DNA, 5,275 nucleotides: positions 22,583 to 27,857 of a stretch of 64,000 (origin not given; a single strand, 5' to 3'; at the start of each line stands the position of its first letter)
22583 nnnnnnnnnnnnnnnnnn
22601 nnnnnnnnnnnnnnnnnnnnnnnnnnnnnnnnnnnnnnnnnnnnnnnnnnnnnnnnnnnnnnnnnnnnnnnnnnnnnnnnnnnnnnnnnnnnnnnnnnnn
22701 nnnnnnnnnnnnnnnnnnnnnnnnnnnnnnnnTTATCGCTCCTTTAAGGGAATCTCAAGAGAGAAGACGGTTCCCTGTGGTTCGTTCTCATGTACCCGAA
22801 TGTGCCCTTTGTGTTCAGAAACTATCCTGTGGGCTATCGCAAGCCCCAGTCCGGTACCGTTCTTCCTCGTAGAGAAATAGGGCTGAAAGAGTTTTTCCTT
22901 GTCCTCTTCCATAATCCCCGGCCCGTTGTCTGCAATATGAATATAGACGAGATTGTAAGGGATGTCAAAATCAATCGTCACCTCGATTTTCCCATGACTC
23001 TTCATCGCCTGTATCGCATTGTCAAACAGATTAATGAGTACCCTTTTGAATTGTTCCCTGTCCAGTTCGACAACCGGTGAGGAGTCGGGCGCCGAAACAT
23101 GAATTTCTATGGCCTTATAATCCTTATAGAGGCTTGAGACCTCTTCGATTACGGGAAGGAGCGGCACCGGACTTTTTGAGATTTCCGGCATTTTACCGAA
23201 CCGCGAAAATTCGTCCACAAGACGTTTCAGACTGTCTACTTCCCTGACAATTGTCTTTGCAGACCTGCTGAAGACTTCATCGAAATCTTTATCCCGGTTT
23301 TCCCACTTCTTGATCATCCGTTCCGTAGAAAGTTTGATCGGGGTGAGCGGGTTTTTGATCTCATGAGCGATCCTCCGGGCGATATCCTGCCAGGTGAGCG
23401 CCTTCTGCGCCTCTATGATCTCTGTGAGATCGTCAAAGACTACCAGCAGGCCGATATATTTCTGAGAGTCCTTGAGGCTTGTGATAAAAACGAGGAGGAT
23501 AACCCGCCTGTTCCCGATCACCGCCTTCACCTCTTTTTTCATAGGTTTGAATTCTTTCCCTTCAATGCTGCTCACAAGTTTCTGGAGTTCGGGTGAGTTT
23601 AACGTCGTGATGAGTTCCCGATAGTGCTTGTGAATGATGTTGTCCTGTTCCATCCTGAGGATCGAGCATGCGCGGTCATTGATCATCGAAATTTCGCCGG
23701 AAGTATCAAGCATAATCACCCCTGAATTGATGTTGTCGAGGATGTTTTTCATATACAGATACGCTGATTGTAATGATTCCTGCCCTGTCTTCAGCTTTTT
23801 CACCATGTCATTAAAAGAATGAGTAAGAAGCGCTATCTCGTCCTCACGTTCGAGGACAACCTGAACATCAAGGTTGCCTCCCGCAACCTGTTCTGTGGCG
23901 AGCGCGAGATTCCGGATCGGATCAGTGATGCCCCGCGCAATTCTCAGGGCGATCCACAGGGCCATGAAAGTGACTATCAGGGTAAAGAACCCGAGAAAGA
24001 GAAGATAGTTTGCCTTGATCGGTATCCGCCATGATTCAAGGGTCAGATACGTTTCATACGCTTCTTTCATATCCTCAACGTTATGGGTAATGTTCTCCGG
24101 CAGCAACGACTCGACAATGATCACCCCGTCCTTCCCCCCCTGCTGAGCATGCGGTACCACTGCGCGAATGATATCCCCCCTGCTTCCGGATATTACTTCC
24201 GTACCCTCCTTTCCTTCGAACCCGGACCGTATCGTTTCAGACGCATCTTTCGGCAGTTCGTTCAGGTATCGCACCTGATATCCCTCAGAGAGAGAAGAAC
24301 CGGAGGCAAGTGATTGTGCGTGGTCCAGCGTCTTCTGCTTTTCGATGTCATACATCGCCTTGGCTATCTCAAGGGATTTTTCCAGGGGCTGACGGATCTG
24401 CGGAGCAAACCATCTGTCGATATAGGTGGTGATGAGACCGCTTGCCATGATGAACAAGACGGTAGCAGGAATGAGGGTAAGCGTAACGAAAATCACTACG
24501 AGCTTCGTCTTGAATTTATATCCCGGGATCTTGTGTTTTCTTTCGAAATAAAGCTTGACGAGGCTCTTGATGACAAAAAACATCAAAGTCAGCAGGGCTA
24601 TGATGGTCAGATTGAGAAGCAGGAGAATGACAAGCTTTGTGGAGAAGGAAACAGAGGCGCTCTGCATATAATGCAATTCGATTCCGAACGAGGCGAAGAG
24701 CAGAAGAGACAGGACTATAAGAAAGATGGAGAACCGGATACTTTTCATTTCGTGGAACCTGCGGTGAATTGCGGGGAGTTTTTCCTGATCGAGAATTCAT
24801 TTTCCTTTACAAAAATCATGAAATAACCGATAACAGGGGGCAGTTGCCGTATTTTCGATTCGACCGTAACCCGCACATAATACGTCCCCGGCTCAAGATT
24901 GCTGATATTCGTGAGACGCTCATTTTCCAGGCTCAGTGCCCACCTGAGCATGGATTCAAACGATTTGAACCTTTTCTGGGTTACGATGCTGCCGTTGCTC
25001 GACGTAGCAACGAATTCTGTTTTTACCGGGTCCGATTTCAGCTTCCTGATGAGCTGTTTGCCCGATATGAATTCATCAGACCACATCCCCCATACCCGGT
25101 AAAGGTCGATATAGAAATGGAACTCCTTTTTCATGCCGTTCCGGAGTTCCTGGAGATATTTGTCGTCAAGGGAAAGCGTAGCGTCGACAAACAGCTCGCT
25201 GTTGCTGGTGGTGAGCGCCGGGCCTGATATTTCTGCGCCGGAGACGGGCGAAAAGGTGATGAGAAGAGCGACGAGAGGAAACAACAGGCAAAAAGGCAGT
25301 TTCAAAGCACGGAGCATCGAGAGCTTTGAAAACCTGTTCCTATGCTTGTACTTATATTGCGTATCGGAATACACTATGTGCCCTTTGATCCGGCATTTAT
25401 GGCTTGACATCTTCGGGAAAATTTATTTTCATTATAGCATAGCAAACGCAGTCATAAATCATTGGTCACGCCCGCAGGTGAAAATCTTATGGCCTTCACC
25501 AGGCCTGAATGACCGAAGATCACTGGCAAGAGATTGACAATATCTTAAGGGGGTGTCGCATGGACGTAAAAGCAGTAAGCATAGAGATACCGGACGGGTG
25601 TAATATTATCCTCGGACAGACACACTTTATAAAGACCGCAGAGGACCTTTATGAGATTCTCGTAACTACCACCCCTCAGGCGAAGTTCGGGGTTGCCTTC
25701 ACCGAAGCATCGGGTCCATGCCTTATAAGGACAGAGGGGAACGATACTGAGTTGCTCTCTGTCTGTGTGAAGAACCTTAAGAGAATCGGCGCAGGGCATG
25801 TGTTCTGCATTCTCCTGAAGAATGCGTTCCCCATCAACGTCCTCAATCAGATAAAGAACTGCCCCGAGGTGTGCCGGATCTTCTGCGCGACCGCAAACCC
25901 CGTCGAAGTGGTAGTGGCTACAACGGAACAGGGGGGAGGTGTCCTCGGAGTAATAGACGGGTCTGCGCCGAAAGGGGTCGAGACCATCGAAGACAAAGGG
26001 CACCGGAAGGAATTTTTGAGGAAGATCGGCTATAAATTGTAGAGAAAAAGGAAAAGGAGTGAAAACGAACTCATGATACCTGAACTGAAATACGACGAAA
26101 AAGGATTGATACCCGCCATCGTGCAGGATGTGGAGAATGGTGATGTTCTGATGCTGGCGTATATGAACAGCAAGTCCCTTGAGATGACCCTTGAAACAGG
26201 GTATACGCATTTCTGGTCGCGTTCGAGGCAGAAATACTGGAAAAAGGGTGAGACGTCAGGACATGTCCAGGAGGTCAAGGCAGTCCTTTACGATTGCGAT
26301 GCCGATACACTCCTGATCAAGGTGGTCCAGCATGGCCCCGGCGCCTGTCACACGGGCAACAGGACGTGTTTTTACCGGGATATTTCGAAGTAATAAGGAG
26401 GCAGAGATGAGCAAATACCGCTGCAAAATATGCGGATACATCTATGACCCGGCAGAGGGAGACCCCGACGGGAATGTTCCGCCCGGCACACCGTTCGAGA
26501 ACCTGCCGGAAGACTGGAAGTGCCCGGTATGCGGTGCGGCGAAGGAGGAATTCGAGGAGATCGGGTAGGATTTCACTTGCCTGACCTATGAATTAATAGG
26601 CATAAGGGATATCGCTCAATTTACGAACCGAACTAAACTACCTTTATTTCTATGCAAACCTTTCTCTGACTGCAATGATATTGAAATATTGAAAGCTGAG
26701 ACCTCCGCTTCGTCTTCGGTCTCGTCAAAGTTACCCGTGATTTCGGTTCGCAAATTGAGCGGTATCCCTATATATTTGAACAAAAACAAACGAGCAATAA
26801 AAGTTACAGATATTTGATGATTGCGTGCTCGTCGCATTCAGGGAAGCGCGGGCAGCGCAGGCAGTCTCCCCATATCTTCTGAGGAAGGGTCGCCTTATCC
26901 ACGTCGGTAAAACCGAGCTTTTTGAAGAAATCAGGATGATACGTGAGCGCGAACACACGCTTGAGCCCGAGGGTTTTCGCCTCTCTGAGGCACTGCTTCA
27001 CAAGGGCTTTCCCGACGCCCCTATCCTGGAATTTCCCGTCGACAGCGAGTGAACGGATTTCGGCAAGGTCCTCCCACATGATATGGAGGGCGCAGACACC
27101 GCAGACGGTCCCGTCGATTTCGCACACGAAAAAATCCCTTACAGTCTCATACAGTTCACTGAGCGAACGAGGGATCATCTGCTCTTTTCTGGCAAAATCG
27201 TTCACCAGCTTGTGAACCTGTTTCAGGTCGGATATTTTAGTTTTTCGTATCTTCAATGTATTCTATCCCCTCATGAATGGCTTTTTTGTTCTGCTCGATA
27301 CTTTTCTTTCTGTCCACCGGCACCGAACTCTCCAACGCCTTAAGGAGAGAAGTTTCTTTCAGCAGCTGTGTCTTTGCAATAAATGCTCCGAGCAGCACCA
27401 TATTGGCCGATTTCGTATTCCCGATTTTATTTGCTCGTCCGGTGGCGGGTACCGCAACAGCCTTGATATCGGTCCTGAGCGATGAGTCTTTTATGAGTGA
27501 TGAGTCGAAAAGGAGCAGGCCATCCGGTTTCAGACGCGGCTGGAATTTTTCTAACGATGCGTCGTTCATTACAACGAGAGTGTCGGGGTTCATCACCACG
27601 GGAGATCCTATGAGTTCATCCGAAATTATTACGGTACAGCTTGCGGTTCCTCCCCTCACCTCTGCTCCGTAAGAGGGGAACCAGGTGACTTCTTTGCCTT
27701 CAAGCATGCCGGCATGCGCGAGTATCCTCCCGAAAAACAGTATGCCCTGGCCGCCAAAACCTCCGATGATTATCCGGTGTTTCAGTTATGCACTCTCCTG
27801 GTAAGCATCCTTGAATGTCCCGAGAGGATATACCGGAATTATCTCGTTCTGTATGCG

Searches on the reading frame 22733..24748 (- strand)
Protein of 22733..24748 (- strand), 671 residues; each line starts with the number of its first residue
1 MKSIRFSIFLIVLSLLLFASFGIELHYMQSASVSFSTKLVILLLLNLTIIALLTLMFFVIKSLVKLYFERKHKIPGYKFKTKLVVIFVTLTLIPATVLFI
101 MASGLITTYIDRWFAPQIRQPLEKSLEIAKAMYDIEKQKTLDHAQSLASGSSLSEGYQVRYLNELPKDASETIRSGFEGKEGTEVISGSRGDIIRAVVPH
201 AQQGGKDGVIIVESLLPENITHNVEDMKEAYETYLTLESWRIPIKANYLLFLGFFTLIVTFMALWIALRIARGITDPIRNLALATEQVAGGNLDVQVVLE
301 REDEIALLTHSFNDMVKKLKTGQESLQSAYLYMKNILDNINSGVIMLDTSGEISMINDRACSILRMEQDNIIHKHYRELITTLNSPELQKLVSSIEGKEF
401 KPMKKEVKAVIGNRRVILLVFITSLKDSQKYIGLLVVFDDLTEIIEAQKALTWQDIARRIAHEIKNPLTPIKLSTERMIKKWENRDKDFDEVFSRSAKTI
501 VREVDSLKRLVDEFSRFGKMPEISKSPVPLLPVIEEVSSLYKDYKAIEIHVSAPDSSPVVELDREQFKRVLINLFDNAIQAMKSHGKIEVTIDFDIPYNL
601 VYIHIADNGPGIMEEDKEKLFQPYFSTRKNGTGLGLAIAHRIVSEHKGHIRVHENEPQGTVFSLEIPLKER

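Call 12: search_protein_families(library=pfam, proteins=[window:22733-24748:-])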
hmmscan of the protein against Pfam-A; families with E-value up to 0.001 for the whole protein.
window:22733-24748:- (671 aa): 10 families
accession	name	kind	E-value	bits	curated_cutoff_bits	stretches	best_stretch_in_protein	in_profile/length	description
PF02518.31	HATPase_c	-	5.9e-26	91.5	26.4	1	563-669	2-110/111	Histidine kinase-, DNA gyrase B-, and HSP90-like ATPase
PF00672.30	HAMP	-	1e-13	51.8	25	1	270-320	2-52/53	HAMP domain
PF00512.31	HisKA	-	6.7e-10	39.3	26.9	1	455-520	4-63/66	His Kinase A (phospho-acceptor) domain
PF00989.32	PAS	-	8.7e-09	35.8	22.6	1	333-440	3-112/113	PAS fold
PF14501.12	HATPase_c_5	-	1.2e-06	28.8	22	1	566-656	5-92/102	GHKL domain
PF19312.4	NtrY_N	-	2.1e-06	27.8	23.2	1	17-149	16-146/291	NtrY N-terminal region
PF13426.13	PAS_9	-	1.4e-05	25.7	27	1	342-443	2-103/103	PAS domain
PF08448.16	PAS_4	-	2.1e-05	25.1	23.1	1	337-443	1-107/110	PAS fold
PF24820.1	Diguanyl_cycl_sensor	-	0.00012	22.4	28.1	1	338-409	3-76/109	Diguanylate cyclase-like sensor domain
PF13188.13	PAS_8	-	0.00029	21.1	21.8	1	334-371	4-43/65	PAS domain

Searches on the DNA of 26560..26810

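Call 80: search_rna_families(source=window, start=26560, end=26810, threshold=evalue, max_evalue=10)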
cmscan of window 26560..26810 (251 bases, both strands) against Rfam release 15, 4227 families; matches with E-value up to 10: 0.
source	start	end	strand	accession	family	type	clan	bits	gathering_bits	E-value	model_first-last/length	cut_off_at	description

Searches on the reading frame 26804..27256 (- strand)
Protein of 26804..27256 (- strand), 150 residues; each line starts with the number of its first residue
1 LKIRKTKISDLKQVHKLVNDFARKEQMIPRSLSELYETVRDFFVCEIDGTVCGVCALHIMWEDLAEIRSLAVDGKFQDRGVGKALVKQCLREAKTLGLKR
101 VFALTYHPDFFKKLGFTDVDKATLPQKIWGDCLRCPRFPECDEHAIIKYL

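Call 12: search_protein_families(library=pfam, proteins=[window:26804-27256:-])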
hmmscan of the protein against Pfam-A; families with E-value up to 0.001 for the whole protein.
window:26804-27256:- (150 aa): 4 families
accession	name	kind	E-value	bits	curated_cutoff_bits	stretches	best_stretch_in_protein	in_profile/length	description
PF00583.31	Acetyltransf_1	-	9.9e-16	58.5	20.7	1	39-116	32-116/116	Acetyltransferase (GNAT) family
PF13508.13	Acetyltransf_7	-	2.6e-13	50.6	27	1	41-117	4-83/84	Acetyltransferase (GNAT) domain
PF13673.13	Acetyltransf_10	-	3.6e-10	40.4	23.6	1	25-122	15-113/128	Acetyltransferase (GNAT) domain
PF14542.12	Acetyltransf_CG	-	0.00052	20.5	30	1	62-112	22-72/80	GCN5-related N-acetyl-transferase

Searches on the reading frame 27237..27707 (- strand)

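Call 12: search_protein_families(library=pfam, proteins=[window:27237-27707:-])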
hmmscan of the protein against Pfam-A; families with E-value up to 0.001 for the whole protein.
window:27237-27707:- (156 aa): 1 family
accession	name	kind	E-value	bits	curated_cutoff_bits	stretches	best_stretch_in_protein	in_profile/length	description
PF01558.24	POR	-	1.9e-33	116.5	27.4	1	1-149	17-173/173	Pyruvate ferredoxin/flavodoxin oxidoreductase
